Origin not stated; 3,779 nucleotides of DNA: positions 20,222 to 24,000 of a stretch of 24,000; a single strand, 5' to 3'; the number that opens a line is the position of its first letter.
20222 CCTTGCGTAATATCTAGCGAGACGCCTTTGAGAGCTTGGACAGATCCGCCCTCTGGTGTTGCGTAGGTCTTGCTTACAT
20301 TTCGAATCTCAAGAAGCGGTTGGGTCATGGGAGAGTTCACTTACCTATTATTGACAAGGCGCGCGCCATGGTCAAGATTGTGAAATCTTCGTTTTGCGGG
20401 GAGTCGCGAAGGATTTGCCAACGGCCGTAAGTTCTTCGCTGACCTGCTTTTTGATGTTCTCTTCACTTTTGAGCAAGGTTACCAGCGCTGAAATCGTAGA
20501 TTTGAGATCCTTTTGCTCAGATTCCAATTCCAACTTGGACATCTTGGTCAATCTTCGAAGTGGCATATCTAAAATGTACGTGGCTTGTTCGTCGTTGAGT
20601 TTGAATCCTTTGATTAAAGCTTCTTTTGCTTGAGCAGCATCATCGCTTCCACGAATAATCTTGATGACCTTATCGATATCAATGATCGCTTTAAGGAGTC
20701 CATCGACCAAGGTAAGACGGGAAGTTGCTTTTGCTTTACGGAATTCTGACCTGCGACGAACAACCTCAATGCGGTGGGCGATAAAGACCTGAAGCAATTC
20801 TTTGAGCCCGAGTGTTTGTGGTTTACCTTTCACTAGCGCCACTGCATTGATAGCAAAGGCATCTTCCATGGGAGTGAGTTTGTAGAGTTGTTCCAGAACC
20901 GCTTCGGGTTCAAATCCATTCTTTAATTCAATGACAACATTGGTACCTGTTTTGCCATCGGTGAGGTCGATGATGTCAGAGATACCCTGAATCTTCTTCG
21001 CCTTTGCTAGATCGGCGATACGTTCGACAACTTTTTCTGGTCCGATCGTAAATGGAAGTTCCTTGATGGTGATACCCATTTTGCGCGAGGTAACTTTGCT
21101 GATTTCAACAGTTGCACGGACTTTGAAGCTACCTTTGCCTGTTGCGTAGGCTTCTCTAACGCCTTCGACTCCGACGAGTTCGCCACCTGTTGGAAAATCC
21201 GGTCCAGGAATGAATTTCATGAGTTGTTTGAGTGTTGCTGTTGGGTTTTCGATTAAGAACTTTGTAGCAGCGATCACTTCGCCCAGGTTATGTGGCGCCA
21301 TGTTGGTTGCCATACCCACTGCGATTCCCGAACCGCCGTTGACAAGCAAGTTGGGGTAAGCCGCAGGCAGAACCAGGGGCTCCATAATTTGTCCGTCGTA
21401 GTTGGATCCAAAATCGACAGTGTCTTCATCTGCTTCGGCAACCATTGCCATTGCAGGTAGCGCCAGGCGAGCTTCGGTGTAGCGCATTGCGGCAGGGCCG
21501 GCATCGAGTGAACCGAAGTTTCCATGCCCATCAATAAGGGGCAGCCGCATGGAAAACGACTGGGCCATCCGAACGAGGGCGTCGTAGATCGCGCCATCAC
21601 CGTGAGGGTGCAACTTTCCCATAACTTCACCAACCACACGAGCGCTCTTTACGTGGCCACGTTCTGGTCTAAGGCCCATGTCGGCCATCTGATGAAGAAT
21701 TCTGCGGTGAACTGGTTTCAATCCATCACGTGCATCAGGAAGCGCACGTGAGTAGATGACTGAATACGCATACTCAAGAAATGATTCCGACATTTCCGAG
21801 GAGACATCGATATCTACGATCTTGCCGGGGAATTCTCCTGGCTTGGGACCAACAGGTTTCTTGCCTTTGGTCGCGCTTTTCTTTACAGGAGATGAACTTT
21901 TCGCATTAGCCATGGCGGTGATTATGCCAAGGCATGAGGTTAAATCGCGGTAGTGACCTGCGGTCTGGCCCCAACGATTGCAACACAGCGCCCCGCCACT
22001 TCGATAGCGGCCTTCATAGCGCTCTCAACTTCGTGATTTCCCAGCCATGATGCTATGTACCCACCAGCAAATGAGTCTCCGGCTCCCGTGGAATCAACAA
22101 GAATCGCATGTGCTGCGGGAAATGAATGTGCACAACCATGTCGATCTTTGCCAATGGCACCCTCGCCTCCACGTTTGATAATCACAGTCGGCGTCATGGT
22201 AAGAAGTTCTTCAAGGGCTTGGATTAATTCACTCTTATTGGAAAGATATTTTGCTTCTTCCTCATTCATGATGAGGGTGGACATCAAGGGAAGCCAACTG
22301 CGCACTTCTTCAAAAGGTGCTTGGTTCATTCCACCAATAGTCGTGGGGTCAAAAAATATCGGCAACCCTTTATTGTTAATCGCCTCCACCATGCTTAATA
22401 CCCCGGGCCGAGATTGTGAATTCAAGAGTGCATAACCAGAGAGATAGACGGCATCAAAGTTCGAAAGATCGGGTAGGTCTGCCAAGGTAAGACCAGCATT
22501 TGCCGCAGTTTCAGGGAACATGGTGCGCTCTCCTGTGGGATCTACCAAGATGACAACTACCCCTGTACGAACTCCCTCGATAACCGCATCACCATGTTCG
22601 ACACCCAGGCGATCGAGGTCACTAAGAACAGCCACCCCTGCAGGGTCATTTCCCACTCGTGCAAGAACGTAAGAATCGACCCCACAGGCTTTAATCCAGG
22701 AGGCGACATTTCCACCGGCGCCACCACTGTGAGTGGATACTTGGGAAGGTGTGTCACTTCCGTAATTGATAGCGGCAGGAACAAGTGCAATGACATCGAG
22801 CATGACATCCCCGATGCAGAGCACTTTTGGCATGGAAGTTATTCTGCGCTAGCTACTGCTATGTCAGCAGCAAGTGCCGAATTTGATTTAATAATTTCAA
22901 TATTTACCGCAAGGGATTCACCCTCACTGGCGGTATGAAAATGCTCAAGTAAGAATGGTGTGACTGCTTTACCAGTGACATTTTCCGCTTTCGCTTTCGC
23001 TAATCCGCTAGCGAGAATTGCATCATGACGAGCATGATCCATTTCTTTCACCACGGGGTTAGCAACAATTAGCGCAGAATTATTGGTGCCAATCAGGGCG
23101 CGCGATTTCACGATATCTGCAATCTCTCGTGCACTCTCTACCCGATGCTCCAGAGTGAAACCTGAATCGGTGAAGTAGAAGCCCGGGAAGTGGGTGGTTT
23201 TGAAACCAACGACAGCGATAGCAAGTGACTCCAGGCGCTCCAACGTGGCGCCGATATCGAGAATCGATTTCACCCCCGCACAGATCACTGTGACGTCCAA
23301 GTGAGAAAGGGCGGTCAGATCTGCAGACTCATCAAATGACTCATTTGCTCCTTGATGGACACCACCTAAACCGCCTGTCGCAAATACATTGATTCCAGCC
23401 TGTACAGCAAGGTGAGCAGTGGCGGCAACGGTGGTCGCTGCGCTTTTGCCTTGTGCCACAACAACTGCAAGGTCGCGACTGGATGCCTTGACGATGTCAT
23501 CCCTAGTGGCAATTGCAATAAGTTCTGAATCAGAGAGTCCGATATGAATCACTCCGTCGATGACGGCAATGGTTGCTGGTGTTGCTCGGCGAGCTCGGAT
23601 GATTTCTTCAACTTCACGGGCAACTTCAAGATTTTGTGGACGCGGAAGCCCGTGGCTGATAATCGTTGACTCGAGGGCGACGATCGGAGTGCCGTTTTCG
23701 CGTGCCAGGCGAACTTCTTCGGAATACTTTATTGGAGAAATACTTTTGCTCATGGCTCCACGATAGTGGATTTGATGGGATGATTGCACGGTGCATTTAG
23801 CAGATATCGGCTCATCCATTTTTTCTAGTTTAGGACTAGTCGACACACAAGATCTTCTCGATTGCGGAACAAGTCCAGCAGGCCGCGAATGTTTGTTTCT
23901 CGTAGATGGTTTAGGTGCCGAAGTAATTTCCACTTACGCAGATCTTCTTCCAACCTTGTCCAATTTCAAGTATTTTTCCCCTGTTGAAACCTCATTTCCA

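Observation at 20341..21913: ParC-like topoisomerase A subunit ends precisely at the N-terminal domain boundary, with no beta-pinwheel C-terminal domain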

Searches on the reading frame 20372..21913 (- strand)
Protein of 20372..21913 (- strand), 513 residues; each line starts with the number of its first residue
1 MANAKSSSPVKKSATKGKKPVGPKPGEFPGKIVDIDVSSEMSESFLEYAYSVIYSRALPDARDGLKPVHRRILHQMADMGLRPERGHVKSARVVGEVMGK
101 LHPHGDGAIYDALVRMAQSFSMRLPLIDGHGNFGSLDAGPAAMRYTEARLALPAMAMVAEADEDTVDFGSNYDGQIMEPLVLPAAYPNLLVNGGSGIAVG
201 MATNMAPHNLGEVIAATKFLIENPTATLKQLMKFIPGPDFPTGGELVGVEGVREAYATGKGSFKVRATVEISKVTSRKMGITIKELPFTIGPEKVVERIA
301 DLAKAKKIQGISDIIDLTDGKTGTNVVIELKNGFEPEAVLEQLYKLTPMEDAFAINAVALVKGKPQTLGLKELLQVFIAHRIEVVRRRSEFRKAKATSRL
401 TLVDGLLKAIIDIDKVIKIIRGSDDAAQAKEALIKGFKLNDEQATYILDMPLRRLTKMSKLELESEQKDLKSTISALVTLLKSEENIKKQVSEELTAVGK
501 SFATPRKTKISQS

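Call 3: search_protein_families(library=pfam, proteins=[window:20372-21913:-], max_evalue=0.01)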
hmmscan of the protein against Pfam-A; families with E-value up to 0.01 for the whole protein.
window:20372-21913:- (513 aa): 2 families
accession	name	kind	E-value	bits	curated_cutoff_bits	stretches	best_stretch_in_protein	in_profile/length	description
PF00521.26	DNA_topoisoIV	-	9.8e-149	496.3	31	1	56-495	1-431/432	DNA gyrase/topoisomerase IV, subunit A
PF22154.2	SelB_WH2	-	0.0017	19.1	26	0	392-420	27-55/62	Elongation factor SelB, second winged-helix domain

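Call 4: search_protein_families(library=ncbifam, proteins=[window:20372-21913:-], max_evalue=0.001)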
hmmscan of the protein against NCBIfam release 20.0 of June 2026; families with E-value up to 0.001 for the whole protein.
window:20372-21913:- (513 aa): 10 families
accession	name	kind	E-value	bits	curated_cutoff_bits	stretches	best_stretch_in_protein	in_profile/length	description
NF004044.1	PRK05561.1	subfamily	2.9e-214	713.9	654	1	37-512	2-478/738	DNA topoisomerase (ATP-hydrolyzing)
NF004043.1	PRK05560.1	equivalog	1.9e-201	671.1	902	1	32-512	2-482/798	DNA gyrase subunit A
TIGR01063.1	gyrA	equivalog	1.6e-194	648.2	877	1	32-512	1-481/800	DNA topoisomerase (ATP-hydrolyzing) subunit A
NF038098.1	GyrA_w_intein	exception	2e-154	516.2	1850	2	146-510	538-906/1232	intein-containing DNA gyrase subunit A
TIGR01061.1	parC_Gpos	equivalog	5.1e-152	507.9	813.25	1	35-512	4-481/737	DNA topoisomerase IV subunit A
TIGR01062.1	parC_Gneg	equivalog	1.9e-143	479.2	628.9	1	34-511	3-477/735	DNA topoisomerase IV subunit A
NF010586.0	PRK13979.1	equivalog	6.3e-143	477.7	1475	1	31-510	12-498/957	DNA topoisomerase IV subunit A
NF007209.0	PRK09631.1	equivalog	2.3e-68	231.4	644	1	37-512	4-457/635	DNA topoisomerase IV subunit A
NF009397.0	PRK12758.1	equivalog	7.3e-63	212.8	780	1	37-460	23-427/870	DNA gyrase/topoisomerase IV subunit A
NF007208.0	PRK09630.1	equivalog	3.1e-43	148.4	598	1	36-377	3-316/479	DNA topoisomerase IV subunit A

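Call 20: find_related_loci(query=window:20372-21913:-, collection=genome_contigs, flank=3000)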
Query window:20372-21913:- (513 aa) in genome_contigs; peptide patterns used: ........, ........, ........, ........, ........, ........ (x = any residue, [..] = any of these).
470 stretches matched a pattern; 346 encode a relative of the query (tblastn E <= 1e-3); the best 80 are kept; 80 distinct loci.
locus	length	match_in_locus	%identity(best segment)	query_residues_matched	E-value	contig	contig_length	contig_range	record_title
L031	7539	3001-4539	98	1-513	0e+0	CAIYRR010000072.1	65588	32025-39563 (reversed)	MAG: uncultured actinobacterium isolate Ja_bin-4140 genome assembly, contig: bin-4140:072/132, whole genome shotgun sequ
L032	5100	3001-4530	96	1-513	0e+0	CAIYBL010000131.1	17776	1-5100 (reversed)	MAG: uncultured actinobacterium isolate KR_bin-0338 genome assembly, contig: bin-0338:131/189, whole genome shotgun sequ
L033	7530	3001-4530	95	1-513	0e+0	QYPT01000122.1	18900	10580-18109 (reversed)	MAG: Streptomycetaceae bacterium isolate PowLak16_MAG21 c_000000120452, whole genome shotgun sequence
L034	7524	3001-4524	94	1-511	0e+0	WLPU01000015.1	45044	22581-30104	MAG: Actinomycetota bacterium isolate UFOp-RH-26jul17-208 RH-26jul17-208-c15, whole genome shotgun sequence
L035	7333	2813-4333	93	1-510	0e+0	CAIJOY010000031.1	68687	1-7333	MAG: uncultured actinobacterium isolate LJ_bin-2650 genome assembly, contig: bin-2650:31/48, whole genome shotgun sequen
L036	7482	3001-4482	95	17-510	0e+0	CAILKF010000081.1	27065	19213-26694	MAG: uncultured actinobacterium isolate Loclat_bin-15156 genome assembly, contig: bin-15156:081/124, whole genome shotgu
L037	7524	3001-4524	92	2-510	0e+0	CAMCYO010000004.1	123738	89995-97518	MAG: Streptomyces griseus isolate MH-21oct19-64 genome assembly, contig: MH-21oct19-C149, whole genome shotgun sequence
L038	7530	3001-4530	90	2-512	0e+0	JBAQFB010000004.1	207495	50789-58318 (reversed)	MAG: Candidatus Nanopelagicaceae bacterium isolate MFD12003_ilm_asm_bin60 k127_6747, whole genome shotgun sequence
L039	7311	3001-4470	92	21-510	0e+0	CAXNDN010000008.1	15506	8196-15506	MAG: Candidatus Planktophila sp. isolate MsH-01oct19-153 genome assembly, contig: MsH-01oct19-C7696, whole genome shotgu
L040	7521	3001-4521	93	1-513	0e+0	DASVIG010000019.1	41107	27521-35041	MAG TPA_asm: Candidatus Nanopelagicaceae bacterium isolate SMAG_U2987 k141_1282661, whole genome shotgun sequence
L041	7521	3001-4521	90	1-510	0e+0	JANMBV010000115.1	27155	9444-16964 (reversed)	MAG: Actinomycetes bacterium isolate OTE_1_metabat_250 OTE_1_k141_3314630, whole genome shotgun sequence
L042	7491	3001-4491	92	14-510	0e+0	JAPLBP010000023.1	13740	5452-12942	MAG: Actinomycetota bacterium isolate LacPavin_0818_WC55_MAG_49_8 LacPavin_0818_WC55_scaffold_552236, whole genome shotg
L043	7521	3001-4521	90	1-510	0e+0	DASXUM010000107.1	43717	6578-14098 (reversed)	MAG TPA_asm: Candidatus Nanopelagicaceae bacterium isolate SMAG_U4718 k141_33941, whole genome shotgun sequence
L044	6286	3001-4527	91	6-512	0e+0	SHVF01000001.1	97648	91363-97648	MAG: Candidatus Planktophila sp. isolate Baikal-deep-G29 BACOMB-C561, whole genome shotgun sequence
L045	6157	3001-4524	90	3-510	0e+0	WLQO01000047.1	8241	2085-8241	MAG: Actinomycetota bacterium isolate UFOp-RH-26jul17-421 RH-26jul17-421-c47, whole genome shotgun sequence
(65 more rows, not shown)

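Call 35: search_solved_structures(query=window:20372-21913:-, max_evalue=1e-50, show_alignments=0)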
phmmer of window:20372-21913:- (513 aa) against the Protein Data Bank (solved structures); distinct sequences matched with E-value up to 1e-50: 46.
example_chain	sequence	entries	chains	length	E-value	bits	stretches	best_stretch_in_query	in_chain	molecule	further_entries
4ddq_A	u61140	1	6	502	5.4e-145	487.2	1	32-511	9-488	DNA gyrase subunit A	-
6fqm_A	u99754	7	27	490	9.7e-145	486.3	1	31-511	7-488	DNA gyrase subunit A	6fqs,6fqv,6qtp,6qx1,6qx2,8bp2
5npp_B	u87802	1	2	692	2.4e-144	485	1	31-511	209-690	DNA gyrase subunit B,DNA gyrase subunit B,DNA gyrase subunit A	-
2xco_A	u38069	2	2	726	2.7e-144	484.8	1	31-511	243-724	DNA GYRASE SUBUNIT B, DNA GYRASE SUBUNIT A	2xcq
5cdm_A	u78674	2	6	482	3.1e-144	484.7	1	36-510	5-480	DNA gyrase subunit A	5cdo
5iwi_A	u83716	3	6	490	3.5e-144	484.5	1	31-511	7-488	DNA gyrase subunit A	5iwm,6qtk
5cdn_A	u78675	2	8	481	3.8e-144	484.4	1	36-510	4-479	DNA gyrase subunit A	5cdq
4plb_B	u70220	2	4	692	8.5e-144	483.2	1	31-511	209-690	Chimera protein of DNA gyrase subunits B and A | DNA gyrase subunit A and B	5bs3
2xcs_B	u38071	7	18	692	8.6e-144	483.2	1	31-511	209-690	DNA GYRASE SUBUNIT B, DNA GYRASE SUBUNIT A | DNA gyrase subunit B,DNA gyrase subunit B,DNA gyrase subunit A | DNA gyrase subunit B,DNA gyrase subunit A Chimera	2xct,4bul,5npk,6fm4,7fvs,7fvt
7mvs_A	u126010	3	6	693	8.6e-144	483.2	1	31-511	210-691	DNA gyrase subunit B,DNA gyrase subunit A | DNA gyrase subunit B fusion with DNA gyrase subunit A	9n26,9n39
2xcr_B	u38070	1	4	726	9.8e-144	483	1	31-511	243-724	DNA GYRASE SUBUNIT B, DNA GYRASE SUBUNIT A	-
5cdp_A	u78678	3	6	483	9.9e-144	483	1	36-511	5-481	DNA gyrase subunit A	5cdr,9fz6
6qx2_J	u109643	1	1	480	3.3e-143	481.3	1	36-511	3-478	DNA gyrase subunit A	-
6z1a_B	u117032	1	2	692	4.4e-143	480.9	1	31-511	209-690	DNA gyrase subunit B,DNA gyrase subunit A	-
4z2c_A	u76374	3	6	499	4.7e-142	477.5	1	32-510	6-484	DNA gyrase subunit A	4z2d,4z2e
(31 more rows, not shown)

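Call 48: search_protein_representatives(protein=window:20372-21913:-)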
Query: 513 residues. Proteins with E-value up to 0.001 (for the whole library): 26428; up to 1e-10: 15207; up to 1e-30: 5890. The best 150 are listed.
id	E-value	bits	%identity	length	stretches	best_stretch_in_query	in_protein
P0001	2.4e-287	969.7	88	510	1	4-512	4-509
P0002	1.7e-217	739.5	87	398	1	116-511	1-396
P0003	5.7e-192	655.3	61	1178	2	138-511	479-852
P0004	7.2e-191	651.6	62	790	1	29-511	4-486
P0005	1.4e-190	650.7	62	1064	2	138-510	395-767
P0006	4.0e-188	642.6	61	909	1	31-510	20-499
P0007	6.9e-183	625.3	59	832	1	24-509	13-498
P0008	1.0e-182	624.8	59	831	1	20-510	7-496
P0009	2.4e-175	600.4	56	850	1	24-510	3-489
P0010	8.6e-174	595.3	59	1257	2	135-510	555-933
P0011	1.5e-167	574.8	57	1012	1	32-510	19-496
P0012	1.2e-166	571.8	56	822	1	30-510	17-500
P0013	1.9e-166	571.2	54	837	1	31-511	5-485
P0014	7.3e-166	569.2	69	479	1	30-389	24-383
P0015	1.2e-165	568.4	55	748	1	28-510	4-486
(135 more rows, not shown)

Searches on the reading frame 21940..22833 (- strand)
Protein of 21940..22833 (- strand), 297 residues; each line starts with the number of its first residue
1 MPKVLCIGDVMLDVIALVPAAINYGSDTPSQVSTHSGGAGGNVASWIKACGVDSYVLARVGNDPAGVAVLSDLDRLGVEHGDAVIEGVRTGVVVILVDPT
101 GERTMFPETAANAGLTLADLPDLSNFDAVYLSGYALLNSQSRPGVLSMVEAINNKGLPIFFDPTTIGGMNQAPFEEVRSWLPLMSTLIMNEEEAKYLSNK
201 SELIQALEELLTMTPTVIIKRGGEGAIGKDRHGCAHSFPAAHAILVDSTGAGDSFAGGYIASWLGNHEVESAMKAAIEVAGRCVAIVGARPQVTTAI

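Call 50: search_protein_families(library=pfam, proteins=[window:21940-22833:-], max_evalue=0.00001)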
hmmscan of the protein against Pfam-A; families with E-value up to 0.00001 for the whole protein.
window:21940-22833:- (297 aa): 1 family
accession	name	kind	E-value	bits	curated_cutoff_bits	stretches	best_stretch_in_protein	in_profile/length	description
PF00294.29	PfkB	-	1.5e-46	159.6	25.8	1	1-291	1-297/302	pfkB family carbohydrate kinase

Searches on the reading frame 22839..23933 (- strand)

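Call 50: search_protein_families(library=pfam, proteins=[window:22839-23933:-], max_evalue=0.00001)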
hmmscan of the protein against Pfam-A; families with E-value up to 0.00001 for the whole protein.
window:22839-23933:- (364 aa): 1 family
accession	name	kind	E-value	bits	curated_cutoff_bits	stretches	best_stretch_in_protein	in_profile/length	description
PF04227.17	Indigoidine_A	-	3.6e-109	365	25.2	1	73-361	1-291/291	Indigoidine synthase A like protein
